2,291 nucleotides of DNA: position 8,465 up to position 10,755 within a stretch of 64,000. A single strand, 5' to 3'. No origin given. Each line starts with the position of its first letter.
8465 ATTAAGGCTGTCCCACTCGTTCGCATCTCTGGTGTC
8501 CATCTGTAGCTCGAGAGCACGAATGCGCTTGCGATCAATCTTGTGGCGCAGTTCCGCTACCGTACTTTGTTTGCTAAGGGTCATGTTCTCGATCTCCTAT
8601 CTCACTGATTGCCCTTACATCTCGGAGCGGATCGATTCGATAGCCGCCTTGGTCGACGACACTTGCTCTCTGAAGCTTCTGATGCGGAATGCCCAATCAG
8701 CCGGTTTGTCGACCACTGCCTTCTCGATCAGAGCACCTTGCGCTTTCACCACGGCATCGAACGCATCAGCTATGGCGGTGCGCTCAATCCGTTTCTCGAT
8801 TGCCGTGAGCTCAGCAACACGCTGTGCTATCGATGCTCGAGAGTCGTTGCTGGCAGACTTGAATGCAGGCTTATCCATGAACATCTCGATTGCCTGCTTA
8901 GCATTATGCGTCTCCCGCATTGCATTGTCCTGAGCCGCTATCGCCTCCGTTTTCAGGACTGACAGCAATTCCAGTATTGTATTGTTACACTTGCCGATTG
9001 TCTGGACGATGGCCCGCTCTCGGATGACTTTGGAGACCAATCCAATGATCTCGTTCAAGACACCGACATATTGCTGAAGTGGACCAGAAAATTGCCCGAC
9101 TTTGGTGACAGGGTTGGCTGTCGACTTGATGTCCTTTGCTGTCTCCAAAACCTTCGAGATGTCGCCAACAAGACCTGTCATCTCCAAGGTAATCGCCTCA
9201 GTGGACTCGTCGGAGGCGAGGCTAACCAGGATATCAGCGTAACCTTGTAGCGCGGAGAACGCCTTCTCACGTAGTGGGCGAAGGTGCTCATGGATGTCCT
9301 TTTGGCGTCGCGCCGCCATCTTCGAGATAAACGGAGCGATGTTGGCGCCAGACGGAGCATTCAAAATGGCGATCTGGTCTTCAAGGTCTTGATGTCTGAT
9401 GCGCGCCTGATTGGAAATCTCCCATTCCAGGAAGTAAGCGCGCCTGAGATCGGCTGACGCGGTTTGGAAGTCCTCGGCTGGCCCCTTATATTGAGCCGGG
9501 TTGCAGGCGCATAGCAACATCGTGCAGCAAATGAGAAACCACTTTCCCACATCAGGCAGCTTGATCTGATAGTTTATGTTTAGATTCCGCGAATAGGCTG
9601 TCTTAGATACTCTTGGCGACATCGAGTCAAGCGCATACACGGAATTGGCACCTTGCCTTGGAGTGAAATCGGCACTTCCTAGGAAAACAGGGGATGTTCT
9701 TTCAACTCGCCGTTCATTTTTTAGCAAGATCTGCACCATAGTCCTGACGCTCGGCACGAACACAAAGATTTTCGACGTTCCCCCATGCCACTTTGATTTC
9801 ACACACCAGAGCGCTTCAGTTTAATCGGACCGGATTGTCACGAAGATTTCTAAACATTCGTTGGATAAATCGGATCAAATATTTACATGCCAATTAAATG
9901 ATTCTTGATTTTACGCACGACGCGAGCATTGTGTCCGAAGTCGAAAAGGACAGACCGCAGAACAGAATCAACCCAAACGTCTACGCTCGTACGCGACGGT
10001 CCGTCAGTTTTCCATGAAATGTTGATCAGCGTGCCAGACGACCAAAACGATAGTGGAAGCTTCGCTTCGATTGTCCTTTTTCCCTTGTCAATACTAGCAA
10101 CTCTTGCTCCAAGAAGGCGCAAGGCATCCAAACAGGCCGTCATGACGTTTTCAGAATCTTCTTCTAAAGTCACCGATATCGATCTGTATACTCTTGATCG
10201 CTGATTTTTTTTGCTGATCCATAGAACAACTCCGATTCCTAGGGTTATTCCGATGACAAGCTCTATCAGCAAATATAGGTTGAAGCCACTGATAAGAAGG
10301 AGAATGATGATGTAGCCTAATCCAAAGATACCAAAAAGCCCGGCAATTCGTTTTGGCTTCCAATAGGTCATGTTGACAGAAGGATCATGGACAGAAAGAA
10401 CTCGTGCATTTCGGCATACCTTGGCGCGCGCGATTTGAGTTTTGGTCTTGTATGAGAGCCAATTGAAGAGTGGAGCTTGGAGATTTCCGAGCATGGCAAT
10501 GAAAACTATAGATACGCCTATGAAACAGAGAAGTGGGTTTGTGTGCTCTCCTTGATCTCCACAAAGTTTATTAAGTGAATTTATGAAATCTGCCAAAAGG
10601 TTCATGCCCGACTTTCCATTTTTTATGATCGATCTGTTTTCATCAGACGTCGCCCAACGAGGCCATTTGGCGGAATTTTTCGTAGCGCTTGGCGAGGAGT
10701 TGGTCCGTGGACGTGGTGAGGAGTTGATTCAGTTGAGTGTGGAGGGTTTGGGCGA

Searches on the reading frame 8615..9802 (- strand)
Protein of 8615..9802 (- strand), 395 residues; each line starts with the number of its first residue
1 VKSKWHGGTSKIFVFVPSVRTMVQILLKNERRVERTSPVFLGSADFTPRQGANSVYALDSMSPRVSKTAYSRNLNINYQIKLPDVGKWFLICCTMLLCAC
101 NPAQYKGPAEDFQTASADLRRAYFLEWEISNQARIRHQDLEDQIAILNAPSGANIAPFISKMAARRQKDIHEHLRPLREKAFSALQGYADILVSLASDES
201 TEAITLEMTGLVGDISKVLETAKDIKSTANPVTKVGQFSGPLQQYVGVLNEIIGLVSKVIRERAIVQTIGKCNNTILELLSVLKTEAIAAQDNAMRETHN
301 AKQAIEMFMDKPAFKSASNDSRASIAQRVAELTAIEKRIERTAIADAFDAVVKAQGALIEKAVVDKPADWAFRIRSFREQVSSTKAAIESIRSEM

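Call 3: search_protein_families(library=pfam, proteins=[window:8615-9802:-], max_evalue=0.1)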
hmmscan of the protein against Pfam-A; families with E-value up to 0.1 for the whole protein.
window:8615-9802:- (395 aa): 0 families

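Call 4: search_protein_families(library=padloc, proteins=[window:8615-9802:-], max_evalue=0.1)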
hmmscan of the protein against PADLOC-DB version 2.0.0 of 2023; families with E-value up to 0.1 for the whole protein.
window:8615-9802:- (395 aa): 0 families

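Call 5: search_protein_families(library=ncbifam, proteins=[window:8615-9802:-], max_evalue=0.1)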
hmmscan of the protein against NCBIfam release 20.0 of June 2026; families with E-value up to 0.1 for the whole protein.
window:8615-9802:- (395 aa): 0 families

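Call 16: find_homologous_proteins(query=window:8615-9802:-)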
Query window:8615-9802:- (395 aa): 32 proteins with E <= 0.001 among 7502 candidates.
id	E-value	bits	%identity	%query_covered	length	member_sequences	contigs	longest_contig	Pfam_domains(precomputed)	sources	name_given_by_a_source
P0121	2.4e-238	808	100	95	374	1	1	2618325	-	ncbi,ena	-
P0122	1.4e-99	352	56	77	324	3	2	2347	-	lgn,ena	-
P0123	3.6e-98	347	56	77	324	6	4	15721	-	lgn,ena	-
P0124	1.6e-97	345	55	77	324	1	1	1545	-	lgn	-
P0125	2.0e-97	345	55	78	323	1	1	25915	-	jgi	-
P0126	2.2e-97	344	55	78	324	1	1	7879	-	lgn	-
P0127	2.3e-97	344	56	75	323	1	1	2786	-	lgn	-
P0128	3.7e-97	344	54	77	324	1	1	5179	-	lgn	-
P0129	5.0e-97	343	54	77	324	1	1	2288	-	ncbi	-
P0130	2.9e-95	337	53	78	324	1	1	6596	-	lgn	-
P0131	4.2e-95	337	54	77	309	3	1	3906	-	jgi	-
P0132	4.7e-95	337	55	77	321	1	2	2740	-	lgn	-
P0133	7.4e-95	336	53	77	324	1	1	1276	-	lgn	-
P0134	7.1e-94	333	54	77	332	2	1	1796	-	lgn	-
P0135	1.0e-93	332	54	76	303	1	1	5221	-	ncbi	-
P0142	1.0e-88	316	50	77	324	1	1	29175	-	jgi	jgi:hypothetical protein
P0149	3.3e-78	281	46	78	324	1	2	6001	-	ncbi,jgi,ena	ncbi:MAG: hypothetical protein ACYSUT_09710 [Planctomycetota bacterium]|jgi:hypothetical protein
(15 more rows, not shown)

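Call 17: find_encoding_contigs(protein=P0125, flank=8000, max_places=2)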
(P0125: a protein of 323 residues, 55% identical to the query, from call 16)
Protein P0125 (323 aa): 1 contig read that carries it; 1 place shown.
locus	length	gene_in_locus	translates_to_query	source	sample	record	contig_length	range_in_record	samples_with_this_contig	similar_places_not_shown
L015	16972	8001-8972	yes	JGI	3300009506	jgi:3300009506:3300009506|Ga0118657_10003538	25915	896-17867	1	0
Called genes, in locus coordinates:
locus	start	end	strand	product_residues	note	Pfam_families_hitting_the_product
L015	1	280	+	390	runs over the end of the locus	?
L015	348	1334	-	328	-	PF02463:SMC_N (weak), PF00005:ABC_tran, PF13304:AAA_21 (weak), PF08352:oligo_HPY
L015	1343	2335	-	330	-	PF00005:ABC_tran, PF08352:oligo_HPY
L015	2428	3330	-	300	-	PF12911:OppC_N, PF00528:BPD_transp_1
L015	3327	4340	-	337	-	PF19300:BPD_transp_1_N, PF00528:BPD_transp_1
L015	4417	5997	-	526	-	PF00496:SBP_bac_5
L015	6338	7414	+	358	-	PF01244:Peptidase_M19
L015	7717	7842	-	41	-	-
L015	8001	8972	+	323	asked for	-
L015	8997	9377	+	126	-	-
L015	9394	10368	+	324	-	PF13524:Glyco_trans_1_2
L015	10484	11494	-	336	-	PF00389:2-Hacid_dh, PF02826:2-Hacid_dh_C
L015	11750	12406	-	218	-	PF16912:Glu_dehyd_C (weak), PF01488:Shikimate_DH (weak), PF00107:ADH_zinc_N (weak)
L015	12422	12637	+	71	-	-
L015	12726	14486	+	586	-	PF00929:RNase_T (weak), PF01541:GIY-YIG (weak)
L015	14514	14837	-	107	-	PF04024:PspC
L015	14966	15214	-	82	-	-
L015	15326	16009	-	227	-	PF04012:PspA_IM30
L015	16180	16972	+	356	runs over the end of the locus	PF00158:Sigma54_activat, PF14532:Sigma54_activ_2, PF07728:AAA_5 (weak), PF25601:AAA_lid_14, PF02954:HTH_8 (weak)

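Call 18: find_encoding_contigs(protein=P0142, flank=8000, max_places=2)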
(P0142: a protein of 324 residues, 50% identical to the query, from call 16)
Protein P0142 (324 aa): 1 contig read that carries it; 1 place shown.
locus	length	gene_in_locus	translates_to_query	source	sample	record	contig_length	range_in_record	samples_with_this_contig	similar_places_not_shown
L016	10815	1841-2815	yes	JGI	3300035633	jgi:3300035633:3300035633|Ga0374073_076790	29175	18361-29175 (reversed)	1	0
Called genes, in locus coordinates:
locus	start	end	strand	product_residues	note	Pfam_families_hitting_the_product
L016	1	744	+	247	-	?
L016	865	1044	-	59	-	-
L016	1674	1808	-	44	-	-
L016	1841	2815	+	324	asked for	-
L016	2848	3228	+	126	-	-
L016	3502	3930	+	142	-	PF12158:DUF3592 (weak)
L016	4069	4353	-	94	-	PF07238:PilZ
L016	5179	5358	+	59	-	-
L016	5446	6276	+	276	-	PF14743:DNA_ligase_OB_2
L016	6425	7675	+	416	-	PF13432:TPR_16 (faint), PF13428:TPR_14 (faint), PF14559:TPR_19 (weak), PF20225:DUF6584 (faint), PF14559:TPR_19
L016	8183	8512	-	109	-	-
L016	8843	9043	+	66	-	-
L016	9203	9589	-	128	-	-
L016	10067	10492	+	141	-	-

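Call 19: find_encoding_contigs(protein=P0123, flank=8000, max_places=4)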
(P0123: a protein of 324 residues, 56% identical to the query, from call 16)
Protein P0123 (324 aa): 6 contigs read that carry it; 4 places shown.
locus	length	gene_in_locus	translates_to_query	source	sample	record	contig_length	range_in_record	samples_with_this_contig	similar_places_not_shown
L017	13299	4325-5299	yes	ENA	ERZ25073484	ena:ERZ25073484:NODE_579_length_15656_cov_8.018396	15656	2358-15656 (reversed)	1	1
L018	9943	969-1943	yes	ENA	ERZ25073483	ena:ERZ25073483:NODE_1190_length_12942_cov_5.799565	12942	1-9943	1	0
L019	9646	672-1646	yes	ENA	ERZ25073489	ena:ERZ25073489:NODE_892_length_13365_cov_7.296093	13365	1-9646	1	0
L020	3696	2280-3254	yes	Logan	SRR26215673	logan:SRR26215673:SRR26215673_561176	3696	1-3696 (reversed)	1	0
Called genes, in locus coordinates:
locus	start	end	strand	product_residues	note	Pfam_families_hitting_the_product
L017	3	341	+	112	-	?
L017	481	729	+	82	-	-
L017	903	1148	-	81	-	-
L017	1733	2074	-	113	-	PF11169:DUF2956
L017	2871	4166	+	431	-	-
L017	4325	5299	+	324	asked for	-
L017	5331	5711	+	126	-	-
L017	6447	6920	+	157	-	-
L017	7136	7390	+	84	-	PF01734:Patatin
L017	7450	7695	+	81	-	-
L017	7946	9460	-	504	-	PF13442:Cytochrome_CBB3 (faint), PF21419:RoxA-like_Cyt-c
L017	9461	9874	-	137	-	-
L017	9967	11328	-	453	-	PF04030:ALO (faint), PF01565:FAD_binding_4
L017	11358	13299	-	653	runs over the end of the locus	PF03098:An_peroxidase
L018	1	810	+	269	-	?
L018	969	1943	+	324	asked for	-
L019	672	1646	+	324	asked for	-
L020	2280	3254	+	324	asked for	-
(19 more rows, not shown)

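Call 52: search_protein_families(library=phrogs, proteins=[L017:2871-4166:+, L017:6447-6920:+], max_evalue=0.01)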
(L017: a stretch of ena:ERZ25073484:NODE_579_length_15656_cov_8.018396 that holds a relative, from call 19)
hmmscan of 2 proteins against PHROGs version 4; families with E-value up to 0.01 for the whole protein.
L017:2871-4166:+ (431 aa): 0 families

L017:6447-6920:+ (157 aa): 0 families

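Call 53: search_protein_families(library=pfam, proteins=[L017:2871-4166:+, L017:6447-6920:+, L016:3502-3930:+], max_evalue=0.01)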
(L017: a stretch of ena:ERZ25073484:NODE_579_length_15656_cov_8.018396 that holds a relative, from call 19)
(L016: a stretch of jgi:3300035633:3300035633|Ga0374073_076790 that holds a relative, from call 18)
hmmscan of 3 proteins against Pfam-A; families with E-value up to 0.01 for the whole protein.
L017:2871-4166:+ (431 aa): 0 families

L017:6447-6920:+ (157 aa): 0 families

L016:3502-3930:+ (142 aa): 1 family
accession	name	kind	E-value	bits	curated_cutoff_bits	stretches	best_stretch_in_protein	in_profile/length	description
PF12158.14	DUF3592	-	2.6e-06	28.4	25.3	1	45-110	3-83/84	Domain of unknown function (DUF3592)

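Call 74: search_protein_families(library=pfam, proteins=[L016:1-744:+, L015:9394-10365:+], max_evalue=0.01)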
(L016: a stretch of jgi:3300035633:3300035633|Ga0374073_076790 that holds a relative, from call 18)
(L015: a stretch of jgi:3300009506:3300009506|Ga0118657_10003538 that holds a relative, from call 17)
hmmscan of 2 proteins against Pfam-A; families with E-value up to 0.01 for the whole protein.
L016:1-744:+ (247 aa): 0 families

L015:9394-10365:+ (324 aa): 1 family
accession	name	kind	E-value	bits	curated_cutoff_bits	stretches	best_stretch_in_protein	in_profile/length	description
PF13524.12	Glyco_trans_1_2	-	2.7e-25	89.5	25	1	193-319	18-143/144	Glycosyl transferase-like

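Call 79: find_encoding_contigs(protein=P0149, flank=6000, max_places=3)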
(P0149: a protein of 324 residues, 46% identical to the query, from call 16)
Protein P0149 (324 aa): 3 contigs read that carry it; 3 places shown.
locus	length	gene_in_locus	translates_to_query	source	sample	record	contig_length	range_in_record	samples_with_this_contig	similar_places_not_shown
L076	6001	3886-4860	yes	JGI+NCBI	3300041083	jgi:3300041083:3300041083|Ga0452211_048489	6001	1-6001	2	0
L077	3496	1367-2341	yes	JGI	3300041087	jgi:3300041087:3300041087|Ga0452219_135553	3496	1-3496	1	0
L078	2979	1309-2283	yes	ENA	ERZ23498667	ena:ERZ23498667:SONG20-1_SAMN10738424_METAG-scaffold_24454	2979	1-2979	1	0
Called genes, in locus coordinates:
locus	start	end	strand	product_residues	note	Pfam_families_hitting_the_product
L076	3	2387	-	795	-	?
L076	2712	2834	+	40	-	-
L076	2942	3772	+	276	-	-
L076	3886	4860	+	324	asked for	-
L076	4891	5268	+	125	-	-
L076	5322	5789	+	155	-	-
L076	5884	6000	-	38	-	PF27217:AF_0155 (weak)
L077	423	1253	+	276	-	-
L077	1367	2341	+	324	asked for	-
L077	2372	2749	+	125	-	-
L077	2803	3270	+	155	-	-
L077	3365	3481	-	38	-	PF27217:AF_0155 (weak)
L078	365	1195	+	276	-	-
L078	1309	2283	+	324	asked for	-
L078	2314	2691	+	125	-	-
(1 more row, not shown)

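Call 80: find_encoding_contigs(protein=P0126, flank=8000, max_places=3)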
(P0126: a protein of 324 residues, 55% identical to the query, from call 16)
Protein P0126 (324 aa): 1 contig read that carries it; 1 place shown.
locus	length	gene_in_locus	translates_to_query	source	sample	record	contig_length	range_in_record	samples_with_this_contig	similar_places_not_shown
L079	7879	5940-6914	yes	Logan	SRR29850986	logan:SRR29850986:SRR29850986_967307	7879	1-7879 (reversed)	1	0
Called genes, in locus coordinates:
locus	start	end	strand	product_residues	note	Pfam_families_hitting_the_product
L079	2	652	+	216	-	?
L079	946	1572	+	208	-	-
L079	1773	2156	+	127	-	-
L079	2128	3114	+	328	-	PF09994:T6SS_Tle1-like_cat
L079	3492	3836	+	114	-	-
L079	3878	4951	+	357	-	-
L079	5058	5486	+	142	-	-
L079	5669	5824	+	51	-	-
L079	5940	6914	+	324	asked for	-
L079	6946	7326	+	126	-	-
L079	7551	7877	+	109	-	?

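Call 82: search_protein_families(library=pfam, proteins=[L079:7551-7877:+, L076:2942-3769:+, L076:5322-5786:+, L079:3878-4948:+, L079:5058-5483:+, L079:3492-3833:+, L076:6-2387:-, L079:946-1569:+, L079:1773-2153:+], max_evalue=0.01)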
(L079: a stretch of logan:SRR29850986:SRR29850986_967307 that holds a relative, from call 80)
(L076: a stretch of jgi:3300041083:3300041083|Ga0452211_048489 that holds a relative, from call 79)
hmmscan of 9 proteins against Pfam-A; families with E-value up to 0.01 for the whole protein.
L079:7551-7877:+ (109 aa): 1 family
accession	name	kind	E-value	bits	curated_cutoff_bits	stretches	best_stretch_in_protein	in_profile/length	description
PF01510.30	Amidase_2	-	7.6e-06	26.7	26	1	15-100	6-84/131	N-acetylmuramoyl-L-alanine amidase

L076:2942-3769:+ (276 aa): 1 family
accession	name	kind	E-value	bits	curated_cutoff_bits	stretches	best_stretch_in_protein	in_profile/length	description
PF06821.19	Ser_hydrolase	-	0.0031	17.9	22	1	112-140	48-76/172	Serine hydrolase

L076:5322-5786:+ (155 aa): 1 family
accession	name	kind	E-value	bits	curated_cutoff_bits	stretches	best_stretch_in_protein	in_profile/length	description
PF10593.14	Z1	-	0.008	16.2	25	1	22-114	9-97/228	Z1 domain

L079:3878-4948:+ (357 aa): 0 families

L079:5058-5483:+ (142 aa): 0 families

L079:3492-3833:+ (114 aa): 1 family
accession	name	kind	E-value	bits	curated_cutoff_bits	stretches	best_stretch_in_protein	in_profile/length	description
PF13620.12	CarboxypepD_reg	-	0.00057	20.6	32.3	1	26-89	4-66/82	Carboxypeptidase regulatory-like domain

L076:6-2387:- (794 aa): 5 families
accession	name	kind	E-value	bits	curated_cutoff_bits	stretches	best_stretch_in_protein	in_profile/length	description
PF17210.9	SdrD_B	-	5.2e-10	40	29.7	1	331-399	5-69/112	SdrD B-like domain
PF13529.12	Peptidase_C39_2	-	3.1e-09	38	24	1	608-698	36-143/143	Peptidase_C39 like family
PF07705.17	CARDB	-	2.5e-07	31.3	22.7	1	220-315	7-100/101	CARDB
PF17802.7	SpaA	-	0.00031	21.3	23.1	1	346-396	11-60/91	Prealbumin-like fold domain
PF13620.12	CarboxypepD_reg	-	0.00059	20.6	32.3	1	344-392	8-52/82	Carboxypeptidase regulatory-like domain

L079:946-1569:+ (208 aa): 2 families
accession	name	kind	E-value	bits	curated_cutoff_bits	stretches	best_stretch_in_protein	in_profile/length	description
PF00072.30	Response_reg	-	0.00099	19.7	30.2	1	94-170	1-75/111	Response regulator receiver domain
PF20459.4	DUF6712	-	0.003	17.9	25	1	54-107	58-115/121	Family of unknown function (DUF6712)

L079:1773-2153:+ (127 aa): 0 families

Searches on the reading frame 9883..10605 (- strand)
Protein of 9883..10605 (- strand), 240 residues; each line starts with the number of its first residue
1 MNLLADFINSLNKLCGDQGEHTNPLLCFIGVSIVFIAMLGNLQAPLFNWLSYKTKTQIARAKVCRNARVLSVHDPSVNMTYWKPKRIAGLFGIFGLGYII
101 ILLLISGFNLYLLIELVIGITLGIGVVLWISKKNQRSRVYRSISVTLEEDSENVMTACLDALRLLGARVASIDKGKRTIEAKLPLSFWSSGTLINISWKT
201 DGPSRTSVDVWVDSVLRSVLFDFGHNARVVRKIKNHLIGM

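Call 3: search_protein_families(library=pfam, proteins=[window:9883-10605:-], max_evalue=0.1)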
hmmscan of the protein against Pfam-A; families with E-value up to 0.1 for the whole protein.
window:9883-10605:- (240 aa): 0 families

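Call 4: search_protein_families(library=padloc, proteins=[window:9883-10605:-], max_evalue=0.1)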
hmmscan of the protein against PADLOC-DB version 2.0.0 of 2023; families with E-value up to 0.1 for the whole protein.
window:9883-10605:- (240 aa): 0 families

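Call 5: search_protein_families(library=ncbifam, proteins=[window:9883-10605:-], max_evalue=0.1)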
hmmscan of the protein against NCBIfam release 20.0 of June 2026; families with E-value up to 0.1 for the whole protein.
window:9883-10605:- (240 aa): 1 family
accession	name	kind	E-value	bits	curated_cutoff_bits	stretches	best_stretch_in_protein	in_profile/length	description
NF047999.1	Erum7620_fam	equivalog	0.047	14.2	90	1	91-148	47-103/113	Erum7620/ECH_0207 family putative T1SS effector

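Call 21: find_homologous_proteins(query=window:9883-10605:-, max_evalue=0.01)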
Query window:9883-10605:- (240 aa): 3 proteins with E <= 0.01 among 895 candidates.
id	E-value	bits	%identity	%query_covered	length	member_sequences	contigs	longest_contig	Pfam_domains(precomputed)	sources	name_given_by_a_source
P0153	2.8e-154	529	100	100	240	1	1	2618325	-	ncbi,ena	-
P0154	2.4e-91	323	71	90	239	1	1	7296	-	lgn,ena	-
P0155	1.4e-68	249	64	80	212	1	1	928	-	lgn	-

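Call 23: find_encoding_contigs(protein=P0154, flank=8000, max_places=3)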
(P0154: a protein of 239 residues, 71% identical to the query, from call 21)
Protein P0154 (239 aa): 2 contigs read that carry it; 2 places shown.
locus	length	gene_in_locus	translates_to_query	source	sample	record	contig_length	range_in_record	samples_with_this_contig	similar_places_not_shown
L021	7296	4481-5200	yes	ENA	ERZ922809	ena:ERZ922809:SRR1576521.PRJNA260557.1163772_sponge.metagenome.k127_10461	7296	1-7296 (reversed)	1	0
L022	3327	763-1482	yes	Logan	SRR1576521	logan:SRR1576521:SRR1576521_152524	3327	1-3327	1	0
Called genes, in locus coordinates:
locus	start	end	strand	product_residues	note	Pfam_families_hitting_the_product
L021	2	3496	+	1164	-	?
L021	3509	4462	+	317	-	PF03255:ACCA, PF01039:Carboxyl_trans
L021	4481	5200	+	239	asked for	-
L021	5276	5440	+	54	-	-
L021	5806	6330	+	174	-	-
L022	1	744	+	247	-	?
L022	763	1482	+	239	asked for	-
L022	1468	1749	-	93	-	-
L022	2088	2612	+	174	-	-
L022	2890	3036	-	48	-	-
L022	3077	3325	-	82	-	?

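Call 24: find_encoding_contigs(protein=P0153, flank=10000, max_places=2)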
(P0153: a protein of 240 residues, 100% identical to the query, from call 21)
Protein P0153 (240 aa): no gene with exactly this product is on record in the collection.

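Call 28: search_solved_structures(query=window:9883-10605:-, max_evalue=10)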
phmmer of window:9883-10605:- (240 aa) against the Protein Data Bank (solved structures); distinct sequences matched with E-value up to 10: 13.
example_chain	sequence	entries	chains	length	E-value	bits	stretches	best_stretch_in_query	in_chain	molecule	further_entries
8epa_A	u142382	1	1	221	0.33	13.6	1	149-204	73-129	REGN9432 Fab heavy chain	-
3dr3_A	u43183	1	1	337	0.33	13.6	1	21-112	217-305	N-acetyl-gamma-glutamyl-phosphate reductase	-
7ke1_A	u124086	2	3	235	0.57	12.8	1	148-204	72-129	Immunoglobulin gamma, heavy chain Fd fragment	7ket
11hw_C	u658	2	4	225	0.63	12.6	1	149-204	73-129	Heavy chain Fab C77G12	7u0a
9rug_H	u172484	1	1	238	0.64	12.6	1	146-204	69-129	LB_DQB0303_A Heavy chain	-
4hpy_H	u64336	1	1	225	0.7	12.5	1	175-204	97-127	CH59 Fab heavy chain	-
6pzw_K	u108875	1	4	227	0.77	12.4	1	148-204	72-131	NA-22 fragment antigen binding heavy chain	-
9mjc_H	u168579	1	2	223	0.79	12.3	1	145-204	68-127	4D01 Fab heavy chain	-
9mic_H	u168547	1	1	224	0.8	12.3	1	145-204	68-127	4D01 Fab heavy chain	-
6pzh_H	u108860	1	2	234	0.82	12.3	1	148-204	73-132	NA-22 Fab heavy chain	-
6p95_D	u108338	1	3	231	0.87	12.2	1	148-204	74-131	FAB Antibody heavy chain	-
6yxl_HHH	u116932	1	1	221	1.1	11.9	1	145-204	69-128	ACPA F3 Fab fragment - heavy chain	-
6azz_F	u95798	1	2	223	1.1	11.9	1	145-204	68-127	1190 antibody, heavy chain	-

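Call 52: search_protein_families(library=phrogs, proteins=[window:9883-10605:-, L021:5806-6330:+], max_evalue=0.01)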
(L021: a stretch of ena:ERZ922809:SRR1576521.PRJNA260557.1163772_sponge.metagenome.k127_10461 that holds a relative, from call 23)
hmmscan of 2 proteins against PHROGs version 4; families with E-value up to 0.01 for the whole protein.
window:9883-10605:- (240 aa): 0 families

L021:5806-6330:+ (174 aa): 0 families

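Call 53: search_protein_families(library=pfam, proteins=[L021:5806-6330:+], max_evalue=0.01)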
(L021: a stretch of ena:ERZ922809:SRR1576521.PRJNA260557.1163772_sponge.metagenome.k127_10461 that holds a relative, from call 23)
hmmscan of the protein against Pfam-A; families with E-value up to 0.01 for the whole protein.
L021:5806-6330:+ (174 aa): 0 families

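Call 74: search_protein_families(library=pfam, proteins=[L021:5806-6327:+], max_evalue=0.01)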
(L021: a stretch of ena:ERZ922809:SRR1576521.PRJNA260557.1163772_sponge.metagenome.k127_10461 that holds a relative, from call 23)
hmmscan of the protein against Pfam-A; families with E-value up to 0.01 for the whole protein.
L021:5806-6327:+ (174 aa): 0 families
